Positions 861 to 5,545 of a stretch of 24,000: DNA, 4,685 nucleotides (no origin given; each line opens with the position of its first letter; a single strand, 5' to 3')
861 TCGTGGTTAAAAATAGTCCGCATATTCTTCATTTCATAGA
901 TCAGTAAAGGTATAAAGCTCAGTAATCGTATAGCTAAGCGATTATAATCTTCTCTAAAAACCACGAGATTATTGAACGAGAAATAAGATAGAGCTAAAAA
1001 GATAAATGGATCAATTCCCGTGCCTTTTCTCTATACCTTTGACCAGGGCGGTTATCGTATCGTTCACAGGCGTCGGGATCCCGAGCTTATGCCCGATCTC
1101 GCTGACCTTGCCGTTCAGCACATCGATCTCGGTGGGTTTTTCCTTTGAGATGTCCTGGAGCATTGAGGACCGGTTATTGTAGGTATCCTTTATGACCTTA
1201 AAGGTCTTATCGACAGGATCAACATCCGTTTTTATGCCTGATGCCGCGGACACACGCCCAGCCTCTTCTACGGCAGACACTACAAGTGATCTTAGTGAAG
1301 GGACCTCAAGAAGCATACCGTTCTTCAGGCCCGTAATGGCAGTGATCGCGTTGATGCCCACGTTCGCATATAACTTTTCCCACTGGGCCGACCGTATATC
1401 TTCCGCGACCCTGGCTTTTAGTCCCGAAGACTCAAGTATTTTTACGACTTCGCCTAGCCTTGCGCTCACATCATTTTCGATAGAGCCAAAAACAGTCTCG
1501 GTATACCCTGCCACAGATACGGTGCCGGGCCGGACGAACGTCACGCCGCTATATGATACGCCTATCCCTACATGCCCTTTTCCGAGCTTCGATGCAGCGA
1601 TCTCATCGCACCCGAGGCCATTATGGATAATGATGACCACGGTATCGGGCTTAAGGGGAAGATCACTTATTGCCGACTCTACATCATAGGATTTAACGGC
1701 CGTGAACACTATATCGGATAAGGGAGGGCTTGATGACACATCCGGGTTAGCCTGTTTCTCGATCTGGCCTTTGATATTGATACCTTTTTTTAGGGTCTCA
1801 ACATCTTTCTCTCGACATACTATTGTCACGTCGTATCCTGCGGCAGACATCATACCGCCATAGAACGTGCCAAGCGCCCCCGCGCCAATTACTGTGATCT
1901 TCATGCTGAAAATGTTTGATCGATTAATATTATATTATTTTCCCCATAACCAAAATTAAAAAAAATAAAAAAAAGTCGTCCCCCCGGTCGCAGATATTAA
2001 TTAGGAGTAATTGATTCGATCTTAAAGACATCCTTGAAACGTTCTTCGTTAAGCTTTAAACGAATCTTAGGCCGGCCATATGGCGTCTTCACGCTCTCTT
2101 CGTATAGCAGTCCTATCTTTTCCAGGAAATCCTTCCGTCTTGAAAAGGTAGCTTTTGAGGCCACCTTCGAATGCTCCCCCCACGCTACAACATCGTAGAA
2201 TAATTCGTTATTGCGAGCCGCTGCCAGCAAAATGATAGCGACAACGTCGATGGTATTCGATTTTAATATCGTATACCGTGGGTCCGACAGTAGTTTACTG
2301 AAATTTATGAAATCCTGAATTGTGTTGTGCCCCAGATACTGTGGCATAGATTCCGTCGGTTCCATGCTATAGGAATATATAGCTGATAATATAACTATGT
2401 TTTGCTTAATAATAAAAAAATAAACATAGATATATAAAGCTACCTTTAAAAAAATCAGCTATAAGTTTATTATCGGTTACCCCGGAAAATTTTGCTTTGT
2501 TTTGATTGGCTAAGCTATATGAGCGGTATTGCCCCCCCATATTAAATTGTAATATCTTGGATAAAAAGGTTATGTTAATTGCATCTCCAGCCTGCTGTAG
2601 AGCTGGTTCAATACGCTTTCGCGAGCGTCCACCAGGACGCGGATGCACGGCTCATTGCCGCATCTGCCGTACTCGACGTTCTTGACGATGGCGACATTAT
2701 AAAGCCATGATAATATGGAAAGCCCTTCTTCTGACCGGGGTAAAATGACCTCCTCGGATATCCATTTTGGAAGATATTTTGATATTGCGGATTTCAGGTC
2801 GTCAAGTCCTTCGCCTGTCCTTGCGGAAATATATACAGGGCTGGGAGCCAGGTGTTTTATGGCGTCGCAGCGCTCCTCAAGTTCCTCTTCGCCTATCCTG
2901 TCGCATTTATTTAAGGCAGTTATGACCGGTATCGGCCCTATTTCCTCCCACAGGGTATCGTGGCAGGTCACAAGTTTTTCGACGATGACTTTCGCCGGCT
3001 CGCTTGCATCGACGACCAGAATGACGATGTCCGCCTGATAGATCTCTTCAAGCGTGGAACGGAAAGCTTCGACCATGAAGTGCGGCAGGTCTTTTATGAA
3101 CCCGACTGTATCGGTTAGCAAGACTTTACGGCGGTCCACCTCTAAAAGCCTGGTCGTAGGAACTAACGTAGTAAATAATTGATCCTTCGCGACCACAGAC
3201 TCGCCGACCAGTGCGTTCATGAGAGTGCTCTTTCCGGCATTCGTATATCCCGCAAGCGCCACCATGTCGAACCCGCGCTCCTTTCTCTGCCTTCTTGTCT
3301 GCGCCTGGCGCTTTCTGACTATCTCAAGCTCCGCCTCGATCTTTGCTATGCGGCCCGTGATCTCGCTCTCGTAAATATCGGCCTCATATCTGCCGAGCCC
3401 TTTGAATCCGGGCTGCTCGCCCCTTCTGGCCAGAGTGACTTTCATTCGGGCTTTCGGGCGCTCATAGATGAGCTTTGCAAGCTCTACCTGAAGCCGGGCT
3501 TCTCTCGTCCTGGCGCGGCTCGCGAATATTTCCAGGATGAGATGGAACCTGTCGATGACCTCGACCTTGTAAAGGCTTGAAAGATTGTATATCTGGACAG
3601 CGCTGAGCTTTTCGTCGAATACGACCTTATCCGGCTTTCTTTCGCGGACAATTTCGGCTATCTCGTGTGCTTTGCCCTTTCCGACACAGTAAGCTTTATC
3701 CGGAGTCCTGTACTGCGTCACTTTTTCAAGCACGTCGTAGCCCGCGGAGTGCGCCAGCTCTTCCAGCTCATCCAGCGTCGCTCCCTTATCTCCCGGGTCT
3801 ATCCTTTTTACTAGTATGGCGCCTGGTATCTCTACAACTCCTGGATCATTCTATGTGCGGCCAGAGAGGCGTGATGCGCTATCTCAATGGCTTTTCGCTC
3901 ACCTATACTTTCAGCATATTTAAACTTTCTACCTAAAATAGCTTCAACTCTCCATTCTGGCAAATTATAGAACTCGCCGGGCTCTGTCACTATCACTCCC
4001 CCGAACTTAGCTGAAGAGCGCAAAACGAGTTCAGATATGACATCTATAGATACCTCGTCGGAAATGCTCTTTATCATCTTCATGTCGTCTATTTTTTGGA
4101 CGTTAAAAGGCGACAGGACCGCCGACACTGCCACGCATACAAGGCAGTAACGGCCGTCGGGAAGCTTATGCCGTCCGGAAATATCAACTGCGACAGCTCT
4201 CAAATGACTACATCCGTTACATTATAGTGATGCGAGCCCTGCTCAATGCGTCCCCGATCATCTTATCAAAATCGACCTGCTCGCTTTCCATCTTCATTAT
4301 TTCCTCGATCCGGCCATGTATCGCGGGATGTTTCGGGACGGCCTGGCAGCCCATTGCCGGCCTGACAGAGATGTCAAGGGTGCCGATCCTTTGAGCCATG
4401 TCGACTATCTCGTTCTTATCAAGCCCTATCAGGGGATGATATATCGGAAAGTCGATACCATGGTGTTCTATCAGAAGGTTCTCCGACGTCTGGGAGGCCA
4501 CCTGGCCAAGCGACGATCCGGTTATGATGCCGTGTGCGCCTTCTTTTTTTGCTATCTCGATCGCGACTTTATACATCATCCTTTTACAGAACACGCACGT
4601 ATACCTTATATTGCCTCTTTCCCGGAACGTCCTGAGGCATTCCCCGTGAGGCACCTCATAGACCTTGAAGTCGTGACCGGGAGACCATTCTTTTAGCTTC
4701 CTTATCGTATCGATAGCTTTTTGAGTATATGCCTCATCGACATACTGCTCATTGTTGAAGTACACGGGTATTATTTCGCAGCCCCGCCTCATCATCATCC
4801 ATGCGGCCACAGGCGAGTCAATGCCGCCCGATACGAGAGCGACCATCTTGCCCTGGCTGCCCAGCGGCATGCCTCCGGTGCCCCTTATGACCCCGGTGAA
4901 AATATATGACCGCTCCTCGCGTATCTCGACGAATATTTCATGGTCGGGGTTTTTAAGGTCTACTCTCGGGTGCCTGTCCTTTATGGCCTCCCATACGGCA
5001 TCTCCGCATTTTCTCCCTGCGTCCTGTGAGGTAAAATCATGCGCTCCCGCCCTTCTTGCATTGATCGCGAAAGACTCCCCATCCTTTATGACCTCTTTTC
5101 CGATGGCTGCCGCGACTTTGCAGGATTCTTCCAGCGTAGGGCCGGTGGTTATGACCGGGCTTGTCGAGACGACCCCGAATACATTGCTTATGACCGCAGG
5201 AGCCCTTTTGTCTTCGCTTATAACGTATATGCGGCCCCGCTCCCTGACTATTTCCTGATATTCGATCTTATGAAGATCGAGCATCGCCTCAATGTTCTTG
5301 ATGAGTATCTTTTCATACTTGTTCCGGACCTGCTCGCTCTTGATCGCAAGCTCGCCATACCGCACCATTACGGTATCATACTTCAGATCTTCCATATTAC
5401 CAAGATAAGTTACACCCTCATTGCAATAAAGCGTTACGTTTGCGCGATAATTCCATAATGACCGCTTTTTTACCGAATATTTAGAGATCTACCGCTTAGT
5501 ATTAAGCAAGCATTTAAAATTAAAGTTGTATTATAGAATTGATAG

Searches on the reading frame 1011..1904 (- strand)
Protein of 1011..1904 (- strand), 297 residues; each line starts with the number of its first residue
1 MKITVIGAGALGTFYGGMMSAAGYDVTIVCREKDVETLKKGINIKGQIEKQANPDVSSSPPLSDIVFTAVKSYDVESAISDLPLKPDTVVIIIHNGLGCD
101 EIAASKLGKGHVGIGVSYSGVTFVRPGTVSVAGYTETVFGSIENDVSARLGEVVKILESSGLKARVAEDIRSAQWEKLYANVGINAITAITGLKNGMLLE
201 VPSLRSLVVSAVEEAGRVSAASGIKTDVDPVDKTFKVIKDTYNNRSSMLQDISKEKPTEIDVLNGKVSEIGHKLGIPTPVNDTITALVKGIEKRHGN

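Call 50: search_protein_families(library=pfam, proteins=[window:1011-1904:-], max_evalue=0.001)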
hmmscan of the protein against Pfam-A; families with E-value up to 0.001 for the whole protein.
window:1011-1904:- (297 aa): 3 families
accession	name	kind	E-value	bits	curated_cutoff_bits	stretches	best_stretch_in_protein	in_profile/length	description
PF08546.17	ApbA_C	-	1.1e-36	126.4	22.7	1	169-292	1-125/125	Ketopantoate reductase PanE/ApbA C terminal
PF02558.23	ApbA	-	3.3e-27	95.4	22.2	1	3-143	1-149/150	Ketopantoate reductase PanE/ApbA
PF03807.23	F420_oxidored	-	8.4e-07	29.9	21.6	1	2-95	1-93/94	NADP oxidoreductase coenzyme F420-dependent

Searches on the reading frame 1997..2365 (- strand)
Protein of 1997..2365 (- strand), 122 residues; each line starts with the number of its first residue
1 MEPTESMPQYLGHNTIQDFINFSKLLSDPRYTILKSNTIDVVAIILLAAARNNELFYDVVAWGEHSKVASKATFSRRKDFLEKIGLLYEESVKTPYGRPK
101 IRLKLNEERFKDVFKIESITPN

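Call 50: search_protein_families(library=pfam, proteins=[window:1997-2365:-], max_evalue=0.001)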
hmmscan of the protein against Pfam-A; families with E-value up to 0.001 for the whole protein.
window:1997-2365:- (122 aa): 1 family
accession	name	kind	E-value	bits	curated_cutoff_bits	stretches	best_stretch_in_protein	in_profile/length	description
PF23336.1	HTH_TbsP_C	-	2.8e-26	92.4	27.1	1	5-113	7-111/121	Transcriptional regulator TbsP-like, C-terminal HTH domain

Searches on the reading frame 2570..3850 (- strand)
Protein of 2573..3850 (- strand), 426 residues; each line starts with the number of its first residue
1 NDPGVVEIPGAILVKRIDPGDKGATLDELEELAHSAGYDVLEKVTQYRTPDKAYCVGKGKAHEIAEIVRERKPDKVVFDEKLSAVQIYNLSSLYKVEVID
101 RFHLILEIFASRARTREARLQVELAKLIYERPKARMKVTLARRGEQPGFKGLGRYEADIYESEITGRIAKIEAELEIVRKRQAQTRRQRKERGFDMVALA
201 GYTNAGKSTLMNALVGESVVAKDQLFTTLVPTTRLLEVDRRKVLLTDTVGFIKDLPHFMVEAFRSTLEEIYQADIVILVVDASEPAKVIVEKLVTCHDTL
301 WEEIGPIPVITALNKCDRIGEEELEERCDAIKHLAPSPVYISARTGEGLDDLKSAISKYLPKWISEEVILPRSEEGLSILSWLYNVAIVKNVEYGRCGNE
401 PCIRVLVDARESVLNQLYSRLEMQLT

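Call 50: search_protein_families(library=pfam, proteins=[window:2570-3733:-], max_evalue=0.001)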
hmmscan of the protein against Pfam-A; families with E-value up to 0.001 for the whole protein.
window:2570-3733:- (387 aa): 9 families
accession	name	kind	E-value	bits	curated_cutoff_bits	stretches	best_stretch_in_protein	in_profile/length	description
PF13167.11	GTP-bdg_N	-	3.1e-21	76.2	25.4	1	3-71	20-89/89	GTP-binding GTPase N-terminal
PF01926.29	MMR_HSR1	-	5.5e-20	72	21.9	1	158-276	2-113/113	50S ribosome-binding GTPase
PF16360.10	GTP-bdg_M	-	5e-16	59.5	29.5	1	73-150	1-79/79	GTP-binding GTPase Middle Region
PF00009.33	GTP_EFTU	-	5.3e-10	39.6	26.5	1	198-323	65-188/188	Elongation factor Tu GTP binding domain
PF02421.24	FeoB_N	-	6.7e-09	35.9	27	1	158-317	3-156/156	Ferrous iron transport protein B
PF03193.22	RsgA_GTPase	-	2.4e-08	34.4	30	0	126-183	76-134/174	RsgA GTPase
PF00350.29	Dynamin_N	-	8.3e-07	29.6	27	1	158-193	1-36/168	Dynamin family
PF16897.10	MMR_HSR1_Xtn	-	2.6e-06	27.8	35.2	1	259-321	47-104/106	C-terminal region of MMR_HSR1 domain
PF19275.4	HflX_C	-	8.3e-06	26.2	26.4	1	300-353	13-65/102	HflX C-terminal domain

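Call 69: search_protein_families(library=ncbifam, proteins=[window:2573-3850:-], max_evalue=0.00001)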
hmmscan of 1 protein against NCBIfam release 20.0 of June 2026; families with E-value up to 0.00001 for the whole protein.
window:2573-3850:- (426 aa): 20 families
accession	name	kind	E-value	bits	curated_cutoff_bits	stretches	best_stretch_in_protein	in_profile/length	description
TIGR03156.1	GTP_HflX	equivalog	6.5e-101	337.8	216.75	1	21-359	14-350/351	GTPase HflX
NF008280.0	PRK11058.1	equivalog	2.2e-73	247.5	441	1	24-393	25-393/426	ribosome rescue GTPase HflX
NF000908.1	PRK00089.1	equivalog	6.5e-20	71.6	237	1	196-362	5-169/291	GTPase Era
TIGR03594.1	GTPase_EngA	equivalog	2.6e-19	69.6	306.7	1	181-363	163-349/432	ribosome biogenesis GTPase Der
TIGR03918.1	GTP_HydF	equivalog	3.3e-17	62.4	325.55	1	196-369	9-176/392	[FeFe] hydrogenase H-cluster maturation GTPase HydF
NF003661.0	PRK05291.1-3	equivalog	3.1e-15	56.5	380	1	162-364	187-374/448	tRNA uridine-5-carboxymethylaminomethyl(34) synthesis GTPase MnmE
TIGR02729.1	Obg_CgtA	equivalog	2e-13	50.1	280.25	1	197-359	160-327/329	Obg family GTPase CgtA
NF002828.0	PRK03003.1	equivalog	9e-13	47.6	631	1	178-363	197-386/477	ribosome biogenesis GTPase Der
NF007071.0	PRK09518.1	equivalog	1.2e-12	47.2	953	1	178-363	428-617/706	bifunctional cytidylate kinase/GTPase Der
NF008956.1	PRK12299.1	equivalog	1.9e-12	46.8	300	1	197-360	161-325/327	GTPase ObgE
TIGR00436.1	era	equivalog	4.5e-12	45.9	116.25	1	197-362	3-165/270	GTPase Era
NF008955.0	PRK12297.1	equivalog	4.1e-11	42.4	406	1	197-367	162-335/429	GTPase ObgE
TIGR00450.1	mnmE_trmE_thdF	equivalog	3.1e-10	39.7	252.6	1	161-363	179-370/446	tRNA uridine-5-carboxymethylaminomethyl(34) synthesis GTPase MnmE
TIGR00231.1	small_GTP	domain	5.1e-10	39.4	42.5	1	197-352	6-158/164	GTP-binding protein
TIGR03596.1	GTPase_YlqF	equivalog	6.4e-09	35.6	208.2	0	171-222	94-146/276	ribosome biogenesis GTPase YlqF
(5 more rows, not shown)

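Call 70: list_cluster_members(proteins=[window:2573-3829:-, window:2573-3817:-, window:2573-3733:-, window:2573-3814:-, window:2573-3775:-, window:2573-3802:-])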
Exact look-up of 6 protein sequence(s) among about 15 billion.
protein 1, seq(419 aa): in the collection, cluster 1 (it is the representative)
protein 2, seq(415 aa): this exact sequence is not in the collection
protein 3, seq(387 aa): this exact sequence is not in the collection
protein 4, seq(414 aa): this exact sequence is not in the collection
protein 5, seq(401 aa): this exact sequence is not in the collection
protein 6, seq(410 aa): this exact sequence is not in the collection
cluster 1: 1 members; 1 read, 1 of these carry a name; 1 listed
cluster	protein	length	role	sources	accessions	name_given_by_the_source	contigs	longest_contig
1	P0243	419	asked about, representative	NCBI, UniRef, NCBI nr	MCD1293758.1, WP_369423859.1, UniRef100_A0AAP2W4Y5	GTPase HflX [Methanocella sp. CWC-04] | GTPase HflX n=1 Tax=Methanooceanicella nereidis TaxID=2052831 RepID=A0AAP2W4Y5_9EURY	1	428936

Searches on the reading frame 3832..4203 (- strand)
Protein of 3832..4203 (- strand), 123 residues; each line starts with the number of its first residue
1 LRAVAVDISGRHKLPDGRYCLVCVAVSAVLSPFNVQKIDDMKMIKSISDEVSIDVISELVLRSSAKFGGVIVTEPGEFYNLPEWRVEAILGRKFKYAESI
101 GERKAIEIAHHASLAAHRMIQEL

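Call 50: search_protein_families(library=pfam, proteins=[window:3832-4203:-], max_evalue=0.001)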
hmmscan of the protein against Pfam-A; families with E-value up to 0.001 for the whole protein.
window:3832-4203:- (123 aa): 1 family
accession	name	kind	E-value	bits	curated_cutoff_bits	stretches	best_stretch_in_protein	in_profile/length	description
PF09974.14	DUF2209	-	2.6e-37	128.3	26.8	1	4-120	1-120/121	Uncharacterized protein conserved in archaea (DUF2209)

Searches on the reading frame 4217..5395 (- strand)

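Call 50: search_protein_families(library=pfam, proteins=[window:4217-5395:-], max_evalue=0.001)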
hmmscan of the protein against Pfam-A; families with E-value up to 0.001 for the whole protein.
window:4217-5395:- (392 aa): 5 families
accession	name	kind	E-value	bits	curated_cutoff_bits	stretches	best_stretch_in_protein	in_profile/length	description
PF02568.20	ThiI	-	4.9e-63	212.7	20.5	1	179-372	1-194/197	Thiamine biosynthesis protein (ThiI)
PF02926.22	THUMP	-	5.1e-15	56.1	20.6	1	92-166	8-82/84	THUMP domain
PF22025.1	ThiI_fer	-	8e-15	55.5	25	1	9-79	2-72/72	ThiI ferredoxin-like domain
PF06508.19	QueC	-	3.2e-07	30.5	22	1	183-342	1-175/210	Queuosine biosynthesis protein QueC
PF03054.22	tRNA_Me_trans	-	0.00091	19.4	20.6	0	183-219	2-38/202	tRNA methyl transferase HUP domain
